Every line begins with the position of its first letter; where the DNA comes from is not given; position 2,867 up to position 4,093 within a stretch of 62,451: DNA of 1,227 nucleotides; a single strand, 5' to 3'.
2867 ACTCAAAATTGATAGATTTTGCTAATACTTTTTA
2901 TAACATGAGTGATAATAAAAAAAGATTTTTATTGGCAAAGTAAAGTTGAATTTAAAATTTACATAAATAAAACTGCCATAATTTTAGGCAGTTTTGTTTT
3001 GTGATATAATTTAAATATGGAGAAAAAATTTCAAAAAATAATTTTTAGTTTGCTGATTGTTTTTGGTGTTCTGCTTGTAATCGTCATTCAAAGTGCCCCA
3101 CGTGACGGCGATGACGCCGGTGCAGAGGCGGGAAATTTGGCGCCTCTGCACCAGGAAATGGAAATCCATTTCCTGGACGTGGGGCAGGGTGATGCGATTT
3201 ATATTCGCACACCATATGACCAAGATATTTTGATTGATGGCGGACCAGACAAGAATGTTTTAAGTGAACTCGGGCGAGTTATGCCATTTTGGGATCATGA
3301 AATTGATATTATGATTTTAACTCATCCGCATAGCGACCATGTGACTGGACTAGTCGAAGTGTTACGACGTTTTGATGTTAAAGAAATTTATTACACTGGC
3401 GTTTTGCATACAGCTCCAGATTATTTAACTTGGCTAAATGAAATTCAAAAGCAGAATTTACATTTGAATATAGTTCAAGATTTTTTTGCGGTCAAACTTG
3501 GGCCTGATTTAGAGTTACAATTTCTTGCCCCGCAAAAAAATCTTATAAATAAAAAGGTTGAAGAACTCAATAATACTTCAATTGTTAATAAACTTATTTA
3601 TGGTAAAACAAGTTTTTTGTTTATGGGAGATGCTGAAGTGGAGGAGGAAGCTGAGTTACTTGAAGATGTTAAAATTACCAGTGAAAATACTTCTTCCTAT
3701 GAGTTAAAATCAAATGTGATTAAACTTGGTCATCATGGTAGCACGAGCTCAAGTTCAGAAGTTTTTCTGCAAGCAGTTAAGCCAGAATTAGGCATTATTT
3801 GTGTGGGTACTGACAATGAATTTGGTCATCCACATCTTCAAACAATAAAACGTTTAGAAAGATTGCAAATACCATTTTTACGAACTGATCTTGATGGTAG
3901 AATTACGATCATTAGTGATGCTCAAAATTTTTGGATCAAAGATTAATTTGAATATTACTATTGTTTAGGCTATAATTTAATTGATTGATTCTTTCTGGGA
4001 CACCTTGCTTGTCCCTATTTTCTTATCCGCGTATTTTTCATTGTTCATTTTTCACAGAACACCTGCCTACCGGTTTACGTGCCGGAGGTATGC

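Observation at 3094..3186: GC-rich four-way-junction structure encoded in-frame inside the ComEC-type nuclease gene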

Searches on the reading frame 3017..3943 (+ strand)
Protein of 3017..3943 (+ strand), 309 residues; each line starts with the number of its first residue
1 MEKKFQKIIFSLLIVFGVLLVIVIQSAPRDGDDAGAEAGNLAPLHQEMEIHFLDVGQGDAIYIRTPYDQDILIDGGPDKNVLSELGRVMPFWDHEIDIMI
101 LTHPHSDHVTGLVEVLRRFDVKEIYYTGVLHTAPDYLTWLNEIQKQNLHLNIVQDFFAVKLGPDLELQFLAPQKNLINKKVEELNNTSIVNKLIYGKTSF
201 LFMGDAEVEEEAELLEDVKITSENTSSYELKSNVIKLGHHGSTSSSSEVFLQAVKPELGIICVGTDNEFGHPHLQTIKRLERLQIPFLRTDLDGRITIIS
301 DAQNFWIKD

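Call 14: search_protein_families(library=pfam, proteins=[window:3017-3943:+], max_evalue=0.01)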
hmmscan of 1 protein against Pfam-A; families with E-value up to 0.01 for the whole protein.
window:3017-3943:+ (309 aa): 2 families
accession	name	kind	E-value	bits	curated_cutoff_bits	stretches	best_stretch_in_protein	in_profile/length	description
PF00753.33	Lactamase_B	-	1.7e-14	54.7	22.7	1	54-264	2-195/196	Metallo-beta-lactamase superfamily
PF12706.13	Lactamase_B_2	-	1.9e-09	37.8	27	1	71-224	3-163/200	Beta-lactamase superfamily domain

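Call 15: search_protein_families(library=ncbifam, proteins=[window:3017-3943:+], max_evalue=0.01)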
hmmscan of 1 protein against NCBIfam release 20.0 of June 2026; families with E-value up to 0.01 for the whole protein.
window:3017-3943:+ (309 aa): 15 families
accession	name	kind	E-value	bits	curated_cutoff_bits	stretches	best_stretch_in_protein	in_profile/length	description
TIGR00361.1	ComEC_Rec2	equivalog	8.8e-31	106.7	190.05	1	47-294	440-663/663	DNA internalization-related competence protein ComEC/Rec2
NF049846.1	blaAHM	exception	1e-22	80.4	590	1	51-305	66-300/304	AHM family subclass B3-like metallo-beta-lactamase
NF008580.0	PRK11539.1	equivalog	1e-22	80.3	969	1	46-307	501-735/758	ComEC family protein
NF041809.1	Avs1a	equivalog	4.6e-15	55.3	420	2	183-280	250-341/387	AVAST type 1 anti-phage system MBL fold metallo-hydrolase Avs1a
NF058524.1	6A-MBL_enzyme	equivalog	1.1e-10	41.2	220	2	163-245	175-259/346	anti-phage 6A-MBL system MBL-fold protein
NF045584.1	cas14_MBL_CASP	equivalog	0.00033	19.1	800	1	68-126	23-81/612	type VII CRISPR-associated protein Cas14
TIGR02651.1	RNase_Z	equivalog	0.001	18.2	292.95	1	94-122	50-78/302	ribonuclease Z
NF000801.0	PRK00055.1-3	equivalog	0.0014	17.8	252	1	94-120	52-78/307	ribonuclease Z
NF001911.0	PRK00685.1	equivalog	0.0017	17.9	144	1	68-122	17-67/228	metal-dependent hydrolase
TIGR03413.1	GSH_gloB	equivalog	0.0017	17.8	200.8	1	67-122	19-69/248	hydroxyacylglutathione hydrolase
NF012229.1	bla_class_B_core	domain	0.0027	17.9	100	1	68-114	24-70/139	metallo-beta-lactamase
NF002553.0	PRK02113.1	equivalog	0.0035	16.8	386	1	62-119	39-89/252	MBL fold metallo-hydrolase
NF000456.2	blaMSI-1_fam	exception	0.0039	16.5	550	1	60-118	49-109/289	MSI-1 family subclass B3 metallo-beta-lactamase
NF038231.1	MBL_Geo_Pelo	equivalog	0.0054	16.4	360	1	68-123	43-92/250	GPMC system MBL fold metallohydrolase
NF047919.1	lactonase_YtnP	equivalog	0.0076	15.5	425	0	91-115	95-119/274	YtnP family quorum-quenching lactonase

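Call 16: find_homologous_proteins(query=window:3017-3943:+, max_evalue=1e-10)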
Query window:3017-3943:+ (309 aa): 6519 proteins with E <= 1e-10 among 7903 candidates; the best 120 are listed.
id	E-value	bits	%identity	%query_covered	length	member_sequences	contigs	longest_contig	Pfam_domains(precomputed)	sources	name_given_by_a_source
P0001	4.4e-203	691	100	100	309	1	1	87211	PF12706.14,PF00753.34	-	-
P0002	3.6e-118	412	61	100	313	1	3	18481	PF12706.14,PF00753.34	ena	-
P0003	1.7e-112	393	59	98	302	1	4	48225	PF12706.14,PF00753.34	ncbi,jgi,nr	ncbi:MBL fold metallo-hydrolase [Candidatus Kuenenbacteria bacterium]|nr:MBL fold metallo-hydrolase 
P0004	7.6e-112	391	57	100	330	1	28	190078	PF12706.14,PF00753.34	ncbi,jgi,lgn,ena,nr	ncbi:MBL fold metallo-hydrolase [Candidatus Falkowbacteria bacterium]|jgi:competence protein ComEC|n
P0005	6.9e-110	385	58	100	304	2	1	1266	PF12706.14,PF23023.2,PF00753.34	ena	-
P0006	4.7e-107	376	59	98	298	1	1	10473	PF12706.14,PF25281.1,PF00753.34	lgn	-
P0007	1.8e-106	374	64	84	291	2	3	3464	PF12706.14,PF00753.34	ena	-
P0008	3.0e-106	373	56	94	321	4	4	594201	PF12706.14,PF00753.34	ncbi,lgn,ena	-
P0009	3.7e-106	373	61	93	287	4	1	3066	PF12706.14,PF00753.34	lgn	-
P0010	6.1e-105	369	56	100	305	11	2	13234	PF12706.14,PF23023.2,PF00753.34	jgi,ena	-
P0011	6.0e-103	362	58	98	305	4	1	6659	PF12706.14,PF25281.1,PF00753.34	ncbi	ncbi:MAG: MBL fold metallo-hydrolase [Patescibacteria group bacterium]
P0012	9.7e-103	361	56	99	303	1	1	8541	PF12706.14,PF00753.34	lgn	-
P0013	2.1e-102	360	62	84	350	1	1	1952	PF12706.14,PF00753.34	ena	-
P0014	2.4e-102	360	56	100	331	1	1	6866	PF12706.14,PF00753.34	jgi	-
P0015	5.4e-102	359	57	99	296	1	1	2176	PF12706.14,PF00753.34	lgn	-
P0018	1.0e-101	358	57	98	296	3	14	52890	PF12706.14,PF00753.34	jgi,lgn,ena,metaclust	jgi:competence protein ComEC|metaclust:\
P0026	1.9e-94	334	58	86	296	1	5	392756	PF12706.14,PF00753.34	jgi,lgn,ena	jgi:competence protein ComEC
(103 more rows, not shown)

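Call 18: find_encoding_contigs(protein=P0002, flank=3000, max_places=3)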
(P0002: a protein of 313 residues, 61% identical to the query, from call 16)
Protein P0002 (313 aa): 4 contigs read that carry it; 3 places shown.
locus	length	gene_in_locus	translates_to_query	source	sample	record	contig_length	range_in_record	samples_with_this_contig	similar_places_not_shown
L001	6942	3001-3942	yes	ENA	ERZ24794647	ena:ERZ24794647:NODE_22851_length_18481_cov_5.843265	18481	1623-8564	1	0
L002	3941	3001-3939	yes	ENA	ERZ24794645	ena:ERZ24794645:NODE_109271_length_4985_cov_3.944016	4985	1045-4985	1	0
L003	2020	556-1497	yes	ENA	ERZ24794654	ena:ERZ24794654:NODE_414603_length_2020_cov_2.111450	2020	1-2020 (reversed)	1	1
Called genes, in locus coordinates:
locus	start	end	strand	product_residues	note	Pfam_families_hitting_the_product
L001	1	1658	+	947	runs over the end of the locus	PF22073:Cep192_D4 (weak)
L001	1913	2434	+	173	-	PF01936:NYN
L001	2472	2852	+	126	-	-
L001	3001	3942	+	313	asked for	PF00753:Lactamase_B, PF12706:Lactamase_B_2 (weak)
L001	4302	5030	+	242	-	PF12706:Lactamase_B_2 (weak)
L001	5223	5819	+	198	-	PF00334:NDK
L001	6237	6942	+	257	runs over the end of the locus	-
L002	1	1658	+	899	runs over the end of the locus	?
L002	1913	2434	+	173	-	PF01936:NYN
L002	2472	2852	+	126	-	-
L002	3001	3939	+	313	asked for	PF00753:Lactamase_B, PF12706:Lactamase_B_2 (weak)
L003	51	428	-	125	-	-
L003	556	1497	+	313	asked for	PF00753:Lactamase_B, PF12706:Lactamase_B_2 (weak)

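Call 19: find_encoding_contigs(protein=P0003, flank=3000, max_places=3)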
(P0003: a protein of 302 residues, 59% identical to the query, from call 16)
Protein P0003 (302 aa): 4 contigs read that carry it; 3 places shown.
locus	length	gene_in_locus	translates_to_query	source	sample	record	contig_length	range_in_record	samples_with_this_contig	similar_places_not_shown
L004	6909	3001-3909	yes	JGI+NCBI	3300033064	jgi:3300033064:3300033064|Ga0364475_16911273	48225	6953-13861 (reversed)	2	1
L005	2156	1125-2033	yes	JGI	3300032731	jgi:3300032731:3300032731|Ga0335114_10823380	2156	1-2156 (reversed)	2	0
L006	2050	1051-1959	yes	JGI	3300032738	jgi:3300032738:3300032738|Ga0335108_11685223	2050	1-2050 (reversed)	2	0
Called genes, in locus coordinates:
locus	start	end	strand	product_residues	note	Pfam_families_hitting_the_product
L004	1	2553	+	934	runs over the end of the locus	PF22073:Cep192_D4 (weak), PF22544:HYDIN_VesB_CFA65-like_Ig (weak), PF24798:Ig-CFAP74_4th (faint)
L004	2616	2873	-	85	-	-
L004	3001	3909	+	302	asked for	PF00753:Lactamase_B, PF12706:Lactamase_B_2 (weak)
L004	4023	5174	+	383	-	-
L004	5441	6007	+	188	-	PF00334:NDK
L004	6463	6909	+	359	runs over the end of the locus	-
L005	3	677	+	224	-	?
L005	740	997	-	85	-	-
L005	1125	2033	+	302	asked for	PF00753:Lactamase_B, PF12706:Lactamase_B_2 (weak)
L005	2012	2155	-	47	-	?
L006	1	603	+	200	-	?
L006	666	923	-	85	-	-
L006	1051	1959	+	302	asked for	PF00753:Lactamase_B, PF12706:Lactamase_B_2 (weak)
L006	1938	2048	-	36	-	?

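Call 20: find_encoding_contigs(protein=P0004, flank=3000, max_places=3)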
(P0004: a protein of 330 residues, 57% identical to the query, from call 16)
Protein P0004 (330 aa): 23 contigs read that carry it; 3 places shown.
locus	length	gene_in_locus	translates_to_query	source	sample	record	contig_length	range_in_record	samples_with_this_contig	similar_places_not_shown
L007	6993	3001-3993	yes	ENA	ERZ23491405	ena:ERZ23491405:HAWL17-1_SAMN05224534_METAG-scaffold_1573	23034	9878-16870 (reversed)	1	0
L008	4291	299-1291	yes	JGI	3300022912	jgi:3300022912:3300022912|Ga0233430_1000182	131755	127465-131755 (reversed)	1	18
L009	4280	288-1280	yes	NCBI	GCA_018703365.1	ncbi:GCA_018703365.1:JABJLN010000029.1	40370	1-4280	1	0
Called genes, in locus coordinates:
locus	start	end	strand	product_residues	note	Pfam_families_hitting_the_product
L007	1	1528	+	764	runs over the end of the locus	PF24798:Ig-CFAP74_4th (faint), PF22073:Cep192_D4 (weak)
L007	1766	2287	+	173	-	PF01936:NYN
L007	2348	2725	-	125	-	-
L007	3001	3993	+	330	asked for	PF00753:Lactamase_B, PF12706:Lactamase_B_2 (weak)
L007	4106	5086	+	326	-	PF12706:Lactamase_B_2 (faint)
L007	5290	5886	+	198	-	PF00334:NDK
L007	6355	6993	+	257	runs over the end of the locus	-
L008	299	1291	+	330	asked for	PF00753:Lactamase_B, PF12706:Lactamase_B_2 (weak)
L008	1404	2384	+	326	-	PF12706:Lactamase_B_2 (faint)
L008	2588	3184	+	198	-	PF00334:NDK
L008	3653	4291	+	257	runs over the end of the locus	-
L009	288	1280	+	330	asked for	PF00753:Lactamase_B, PF12706:Lactamase_B_2 (weak)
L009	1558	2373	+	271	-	-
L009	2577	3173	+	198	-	PF00334:NDK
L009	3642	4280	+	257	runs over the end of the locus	-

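Call 21: find_encoding_contigs(protein=P0008, flank=3000, max_places=3)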
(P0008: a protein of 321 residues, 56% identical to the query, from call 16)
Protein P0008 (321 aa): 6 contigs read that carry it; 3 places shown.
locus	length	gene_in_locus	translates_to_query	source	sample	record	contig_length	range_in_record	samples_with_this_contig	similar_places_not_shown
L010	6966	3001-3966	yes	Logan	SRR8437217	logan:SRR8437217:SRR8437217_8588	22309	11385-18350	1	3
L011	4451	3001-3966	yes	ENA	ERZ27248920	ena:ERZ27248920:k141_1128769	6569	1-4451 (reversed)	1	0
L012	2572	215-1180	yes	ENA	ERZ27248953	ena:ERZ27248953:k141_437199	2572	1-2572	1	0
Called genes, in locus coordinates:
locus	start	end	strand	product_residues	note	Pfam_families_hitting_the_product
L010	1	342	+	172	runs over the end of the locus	PF01936:NYN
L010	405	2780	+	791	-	PF07705:CARDB (faint), PF22073:Cep192_D4 (weak), PF22544:HYDIN_VesB_CFA65-like_Ig, PF24507:Ig_CFAP65_4th (weak)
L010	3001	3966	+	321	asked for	PF00753:Lactamase_B, PF12706:Lactamase_B_2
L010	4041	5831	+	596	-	-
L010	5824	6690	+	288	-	PF01875:Memo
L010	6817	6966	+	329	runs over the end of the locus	PF12706:Lactamase_B_2 (weak)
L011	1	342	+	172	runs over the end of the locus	PF01936:NYN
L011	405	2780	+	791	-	PF07705:CARDB (faint), PF22073:Cep192_D4 (weak), PF22544:HYDIN_VesB_CFA65-like_Ig, PF24507:Ig_CFAP65_4th (weak)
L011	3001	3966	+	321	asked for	PF00753:Lactamase_B, PF12706:Lactamase_B_2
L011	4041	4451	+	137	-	?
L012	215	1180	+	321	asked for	PF00753:Lactamase_B, PF12706:Lactamase_B_2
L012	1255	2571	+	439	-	?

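Call 27: find_related_loci(query=window:3017-3943:+, collection=genome_contigs, flank=3000)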
Query window:3017-3943:+ (309 aa) in genome_contigs; peptide patterns used: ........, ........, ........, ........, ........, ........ (x = any residue, [..] = any of these).
551 stretches matched a pattern; 21 encode a relative of the query (tblastn E <= 1e-3); 21 distinct loci.
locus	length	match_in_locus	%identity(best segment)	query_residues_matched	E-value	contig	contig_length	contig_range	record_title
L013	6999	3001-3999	56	1-307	1e-109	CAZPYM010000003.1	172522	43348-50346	MAG TPA_asm: uncultured Gammaproteobacteria bacterium isolate SRP178699_co1_170 genome assembly, contig: NODE_20_length_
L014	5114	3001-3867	58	3-298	5e-104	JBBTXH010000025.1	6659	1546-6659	MAG: Patescibacteria group bacterium isolate H51-bin326_1 H51_bin326_1_000000000025, whole genome shotgun sequence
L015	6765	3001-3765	39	47-307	1e-61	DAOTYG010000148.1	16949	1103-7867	MAG TPA_asm: Anaerolineae bacterium isolate H23_313 k115_41311, whole genome shotgun sequence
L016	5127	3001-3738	37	50-309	7e-44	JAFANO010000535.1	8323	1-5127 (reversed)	MAG: Planctomycetaceae bacterium isolate CP_BE_RX_R3_1 BE_RX_R3_k147_2481610, whole genome shotgun sequence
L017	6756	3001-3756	35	43-307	1e-41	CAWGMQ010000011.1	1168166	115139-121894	MAG: uncultured Planctomycetota bacterium isolate MFD09567.bin.1.13 genome assembly, contig: contig_5, whole genome shot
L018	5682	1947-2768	36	2-303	4e-41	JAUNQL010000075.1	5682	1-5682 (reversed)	MAG: Clostridia bacterium isolate S38M_St_5 NODE_4682_length_5682_cov_4.774836, whole genome shotgun sequence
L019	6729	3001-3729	36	50-305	3e-40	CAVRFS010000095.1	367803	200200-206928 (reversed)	MAG: uncultured Planctomycetota bacterium isolate MFD04463.bin.2.108 genome assembly, contig: contig_68489, whole genome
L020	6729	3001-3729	35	50-305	3e-39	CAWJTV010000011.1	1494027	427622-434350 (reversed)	MAG: uncultured Planctomycetota bacterium isolate MFD04463.bin.2.167 genome assembly, contig: contig_23964, whole genome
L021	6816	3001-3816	33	46-305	1e-33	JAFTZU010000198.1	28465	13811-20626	MAG: Clostridia bacterium isolate RGIG4299 Roe_deer_Duodenum-2__c292235, whole genome shotgun sequence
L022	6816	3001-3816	33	46-305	2e-33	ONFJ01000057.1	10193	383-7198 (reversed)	uncultured Clostridiales bacterium isolate RUG258 genome assembly, contig: scaffold_3129, whole genome shotgun sequence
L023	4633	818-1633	31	46-305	2e-31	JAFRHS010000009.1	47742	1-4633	MAG: Clostridia bacterium isolate RGIG2480 Goat_Jejunum-2__c44673, whole genome shotgun sequence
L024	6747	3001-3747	29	15-308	6e-31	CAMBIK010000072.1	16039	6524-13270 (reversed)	MAG: Klebsiella pneumoniae isolate MH-21oct19-35 genome assembly, contig: MH-21oct19-C5410, whole genome shotgun sequenc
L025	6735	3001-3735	35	50-307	1e-38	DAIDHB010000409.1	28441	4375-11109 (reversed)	MAG TPA_asm: Planctomycetales bacterium isolate clean336 k141_859352, whole genome shotgun sequence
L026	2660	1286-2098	30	46-305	3e-29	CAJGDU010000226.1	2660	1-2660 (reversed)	MAG: Clostridiaceae bacterium isolate MAG54 genome assembly, contig: k141_2000194_length_2660_cov_16.4982, whole genome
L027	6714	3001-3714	33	47-297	3e-28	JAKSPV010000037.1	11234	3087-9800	MAG: Clostridia bacterium isolate Horse_feces212 MAG212_37, whole genome shotgun sequence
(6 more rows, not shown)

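Call 34: find_encoding_contigs(protein=P0009, flank=1500, max_places=2)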
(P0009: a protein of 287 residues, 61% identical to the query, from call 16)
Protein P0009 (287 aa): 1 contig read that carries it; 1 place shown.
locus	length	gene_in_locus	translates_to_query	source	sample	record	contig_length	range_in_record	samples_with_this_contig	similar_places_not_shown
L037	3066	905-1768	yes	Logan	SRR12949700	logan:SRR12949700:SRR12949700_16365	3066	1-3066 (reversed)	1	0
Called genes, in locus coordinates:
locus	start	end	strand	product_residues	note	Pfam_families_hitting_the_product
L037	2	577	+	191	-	?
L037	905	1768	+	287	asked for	PF00753:Lactamase_B, PF12706:Lactamase_B_2 (weak)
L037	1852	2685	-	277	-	-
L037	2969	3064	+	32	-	?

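Call 35: find_encoding_contigs(protein=P0026, flank=1500, max_places=1)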
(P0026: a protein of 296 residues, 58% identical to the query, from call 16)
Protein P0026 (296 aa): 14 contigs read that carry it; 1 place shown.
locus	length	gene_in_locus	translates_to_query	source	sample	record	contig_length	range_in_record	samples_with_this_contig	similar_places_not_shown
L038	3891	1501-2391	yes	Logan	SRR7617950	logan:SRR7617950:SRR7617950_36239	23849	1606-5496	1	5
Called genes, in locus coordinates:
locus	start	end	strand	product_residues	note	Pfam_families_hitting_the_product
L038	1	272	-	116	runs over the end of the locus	-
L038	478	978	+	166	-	PF01936:NYN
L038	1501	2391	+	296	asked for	PF00753:Lactamase_B, PF12706:Lactamase_B_2 (weak)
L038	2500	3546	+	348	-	PF12706:Lactamase_B_2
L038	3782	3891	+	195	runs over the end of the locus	PF00334:NDK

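Call 36: find_encoding_contigs(protein=P0006, flank=1500, max_places=1)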
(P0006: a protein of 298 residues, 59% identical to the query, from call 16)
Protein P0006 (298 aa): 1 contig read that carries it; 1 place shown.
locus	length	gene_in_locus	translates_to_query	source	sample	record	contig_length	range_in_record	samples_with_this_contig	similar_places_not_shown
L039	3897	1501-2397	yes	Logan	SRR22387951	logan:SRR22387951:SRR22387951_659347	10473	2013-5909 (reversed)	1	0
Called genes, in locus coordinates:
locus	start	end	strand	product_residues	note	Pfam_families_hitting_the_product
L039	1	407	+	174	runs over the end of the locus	PF01936:NYN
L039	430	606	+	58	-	-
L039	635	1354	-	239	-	-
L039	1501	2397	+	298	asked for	PF25281:MBL_MAP1B (weak), PF00753:Lactamase_B, PF12706:Lactamase_B_2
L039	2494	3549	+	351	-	PF12706:Lactamase_B_2 (faint)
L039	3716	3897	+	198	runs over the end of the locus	PF00334:NDK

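Call 37: find_encoding_contigs(protein=P0018, flank=1500, max_places=1)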
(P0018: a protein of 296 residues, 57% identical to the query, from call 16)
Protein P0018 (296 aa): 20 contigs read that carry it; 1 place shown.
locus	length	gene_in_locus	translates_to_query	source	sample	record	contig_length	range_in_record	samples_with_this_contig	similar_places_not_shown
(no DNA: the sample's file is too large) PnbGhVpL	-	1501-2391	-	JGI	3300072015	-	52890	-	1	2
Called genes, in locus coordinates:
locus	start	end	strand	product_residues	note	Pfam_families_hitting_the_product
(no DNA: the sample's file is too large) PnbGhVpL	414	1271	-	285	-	-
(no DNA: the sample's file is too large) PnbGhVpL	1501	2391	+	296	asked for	PF00753:Lactamase_B, PF12706:Lactamase_B_2 (weak)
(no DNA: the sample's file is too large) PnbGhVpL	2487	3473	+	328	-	PF12706:Lactamase_B_2 (faint)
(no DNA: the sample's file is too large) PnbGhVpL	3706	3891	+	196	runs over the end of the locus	PF00334:NDK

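Call 49: find_homologous_proteins(query=A4, max_evalue=1e-60)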
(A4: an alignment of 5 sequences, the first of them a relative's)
Query A4 (5 sequences) (309 aa, profile of the alignment): 3355 proteins with E <= 1e-60 among 8000 candidates; the best 120 are listed.
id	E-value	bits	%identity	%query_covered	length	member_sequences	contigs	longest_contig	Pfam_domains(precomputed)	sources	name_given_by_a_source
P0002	8.0e-174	595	61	100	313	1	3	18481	PF12706.14,PF00753.34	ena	-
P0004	6.8e-172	588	57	100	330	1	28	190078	PF12706.14,PF00753.34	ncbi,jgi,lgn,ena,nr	ncbi:MBL fold metallo-hydrolase [Candidatus Falkowbacteria bacterium]|jgi:competence protein ComEC|n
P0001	8.1e-169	578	100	100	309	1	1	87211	PF12706.14,PF00753.34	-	-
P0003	1.1e-168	578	59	98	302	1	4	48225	PF12706.14,PF00753.34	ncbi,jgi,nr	ncbi:MBL fold metallo-hydrolase [Candidatus Kuenenbacteria bacterium]|nr:MBL fold metallo-hydrolase 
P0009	2.1e-151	521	61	93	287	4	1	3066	PF12706.14,PF00753.34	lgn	-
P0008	5.4e-146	503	56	94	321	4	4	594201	PF12706.14,PF00753.34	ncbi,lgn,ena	-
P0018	1.2e-135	469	57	98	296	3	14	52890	PF12706.14,PF00753.34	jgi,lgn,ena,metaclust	jgi:competence protein ComEC|metaclust:\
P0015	7.9e-133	460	57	99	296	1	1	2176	PF12706.14,PF00753.34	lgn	-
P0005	1.8e-132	459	58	100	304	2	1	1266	PF12706.14,PF23023.2,PF00753.34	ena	-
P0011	4.7e-132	458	58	98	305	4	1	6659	PF12706.14,PF25281.1,PF00753.34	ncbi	ncbi:MAG: MBL fold metallo-hydrolase [Patescibacteria group bacterium]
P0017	9.3e-132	457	57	95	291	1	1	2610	PF12706.14,PF00753.34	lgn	-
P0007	7.3e-130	450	64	84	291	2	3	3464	PF12706.14,PF00753.34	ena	-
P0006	1.9e-129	449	59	98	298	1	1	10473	PF12706.14,PF25281.1,PF00753.34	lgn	-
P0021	1.7e-128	446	60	84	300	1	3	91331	PF12706.14,PF00753.34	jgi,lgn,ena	jgi:competence protein ComEC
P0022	2.7e-128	445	53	98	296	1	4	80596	PF12706.14,PF00753.34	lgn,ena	-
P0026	1.1e-124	433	58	86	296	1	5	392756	PF12706.14,PF00753.34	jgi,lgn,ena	jgi:competence protein ComEC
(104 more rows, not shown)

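Call 71: search_solved_structures(query=window:3017-3943:+, max_evalue=0.001)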
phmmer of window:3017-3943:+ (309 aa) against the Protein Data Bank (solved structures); distinct sequences matched with E-value up to 0.001: 6.
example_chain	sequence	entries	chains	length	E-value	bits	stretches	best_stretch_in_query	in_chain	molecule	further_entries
9ic4_A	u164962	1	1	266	2.8e-36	128.3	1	46-306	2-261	Competence protein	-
30bt_A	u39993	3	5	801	5.3e-33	117.6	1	45-305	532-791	Beta-lactamase-like domain | ComEC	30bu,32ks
9vc6_A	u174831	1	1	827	2.7e-18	69.3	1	96-298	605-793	Competence protein ComEC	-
9vc9_A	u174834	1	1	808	4.8e-15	58.6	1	168-301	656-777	Dna internalization-related competence protein rec2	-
9vcb_A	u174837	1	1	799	1.4e-14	57.2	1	163-300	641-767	DNA internalization-related competence protein ComEC/Rec2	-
9vcf_A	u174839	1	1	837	1.5e-14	57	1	163-300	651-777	DNA internalization-related competence protein ComEC/Rec2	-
